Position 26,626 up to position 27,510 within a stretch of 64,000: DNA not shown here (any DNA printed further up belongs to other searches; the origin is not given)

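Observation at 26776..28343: Two-gene Kiwa-like (KwaA 4-TM + KwaB/DUF4868-like) module between base-excision-repair genes and an MFS gene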

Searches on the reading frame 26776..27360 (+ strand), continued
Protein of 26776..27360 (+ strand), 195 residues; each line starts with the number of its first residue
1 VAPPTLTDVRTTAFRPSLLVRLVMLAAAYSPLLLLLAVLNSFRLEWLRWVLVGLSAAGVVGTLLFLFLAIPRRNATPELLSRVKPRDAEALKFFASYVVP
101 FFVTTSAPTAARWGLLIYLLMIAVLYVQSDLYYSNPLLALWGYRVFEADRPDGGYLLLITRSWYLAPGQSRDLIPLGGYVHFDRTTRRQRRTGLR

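Call 56: find_encoding_contigs(protein=P0090, flank=6000, max_places=1)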
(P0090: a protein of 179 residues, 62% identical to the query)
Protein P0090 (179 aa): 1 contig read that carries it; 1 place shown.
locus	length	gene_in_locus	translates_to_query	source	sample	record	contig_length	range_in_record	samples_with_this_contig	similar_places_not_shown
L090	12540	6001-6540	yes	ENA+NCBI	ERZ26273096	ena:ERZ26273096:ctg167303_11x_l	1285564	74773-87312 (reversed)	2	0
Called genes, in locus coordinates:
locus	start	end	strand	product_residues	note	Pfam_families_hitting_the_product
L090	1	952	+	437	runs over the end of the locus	PF01595:CNNM, PF00571:CBS (weak), PF03471:CorC_HlyC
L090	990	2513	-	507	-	PF00590:TP_methylase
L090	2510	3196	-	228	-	PF02570:CbiC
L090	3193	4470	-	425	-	PF03460:NIR_SIR_ferr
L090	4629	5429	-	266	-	PF06737:Transglycosylas, PF01476:LysM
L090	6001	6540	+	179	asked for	PF28043:KwaA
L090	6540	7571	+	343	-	PF16162:KwaB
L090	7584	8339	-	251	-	PF00535:Glycos_transf_2, PF13641:Glyco_tranf_2_3 (faint)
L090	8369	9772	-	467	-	PF02585:PIG-L, PF05401:NodS (weak), PF08242:Methyltransf_12, PF13649:Methyltransf_25 (weak)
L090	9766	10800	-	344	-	-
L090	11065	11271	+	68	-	-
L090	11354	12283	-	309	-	PF13411:MerR_1 (weak), PF02607:B12-binding_2, PF02310:B12-binding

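Call 73: find_related_loci(query=A2, collection=metagenome_contigs, flank=2500)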
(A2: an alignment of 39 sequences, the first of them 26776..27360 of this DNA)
Query A2 (195 aa) in metagenome_contigs; peptide patterns used: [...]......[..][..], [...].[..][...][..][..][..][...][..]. (x = any residue, [..] = any of these).
227 stretches matched a pattern; 29 encode a relative of the query (tblastn E <= 1e-3); 29 distinct loci.
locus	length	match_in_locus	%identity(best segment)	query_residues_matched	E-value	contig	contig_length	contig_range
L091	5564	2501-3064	60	5-191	2e-67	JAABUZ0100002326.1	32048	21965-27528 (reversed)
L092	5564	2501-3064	60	5-191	2e-67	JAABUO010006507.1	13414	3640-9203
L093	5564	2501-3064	60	5-191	2e-67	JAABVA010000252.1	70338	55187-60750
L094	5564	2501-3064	60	5-191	3e-67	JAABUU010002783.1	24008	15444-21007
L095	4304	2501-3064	60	5-191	3e-67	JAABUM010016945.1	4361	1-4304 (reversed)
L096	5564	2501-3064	59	5-191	3e-67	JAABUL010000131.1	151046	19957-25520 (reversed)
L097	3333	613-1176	60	5-191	2e-67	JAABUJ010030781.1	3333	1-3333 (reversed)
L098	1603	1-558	65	5-190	3e-67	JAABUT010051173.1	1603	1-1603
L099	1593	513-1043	62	5-181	2e-67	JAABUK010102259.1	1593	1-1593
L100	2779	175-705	61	5-181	1e-64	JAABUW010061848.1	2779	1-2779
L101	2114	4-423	59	51-190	6e-54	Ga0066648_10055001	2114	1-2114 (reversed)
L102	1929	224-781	52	2-187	3e-54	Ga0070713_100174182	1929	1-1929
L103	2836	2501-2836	60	5-116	1e-33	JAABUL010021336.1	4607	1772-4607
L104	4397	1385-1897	35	16-187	1e-26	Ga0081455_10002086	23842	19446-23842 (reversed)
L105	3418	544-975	35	21-165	2e-22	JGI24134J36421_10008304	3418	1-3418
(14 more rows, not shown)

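Call 82: find_homologous_proteins(query=L085:7515-8513:+, max_evalue=1e-10)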
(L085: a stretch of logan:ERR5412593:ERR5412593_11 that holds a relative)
Query L085:7515-8513:+ (333 aa): 6 proteins with E <= 1e-10 among 3403 candidates.
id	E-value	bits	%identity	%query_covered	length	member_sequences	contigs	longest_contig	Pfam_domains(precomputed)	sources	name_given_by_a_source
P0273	2.8e-216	734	100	100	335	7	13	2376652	PF16162.11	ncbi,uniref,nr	ncbi:DUF4868 domain-containing protein [Mycobacteroides abscessus subsp. abscessus]|uniref:Kiwa anti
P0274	8.2e-163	559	77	100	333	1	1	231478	PF16162.11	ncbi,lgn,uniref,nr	ncbi:Kiwa anti-phage protein KwaB-like domain-containing protein [Mycobacteroides franklinii]|uniref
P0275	1.2e-109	384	56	100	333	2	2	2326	PF16162.11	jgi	jgi:hypothetical protein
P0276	3.0e-108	380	54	99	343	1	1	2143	PF16162.11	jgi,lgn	jgi:hypothetical protein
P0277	1.6e-107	377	54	100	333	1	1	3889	PF16162.11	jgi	jgi:hypothetical protein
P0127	1.4e-106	374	53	100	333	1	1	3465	PF16162.11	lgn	-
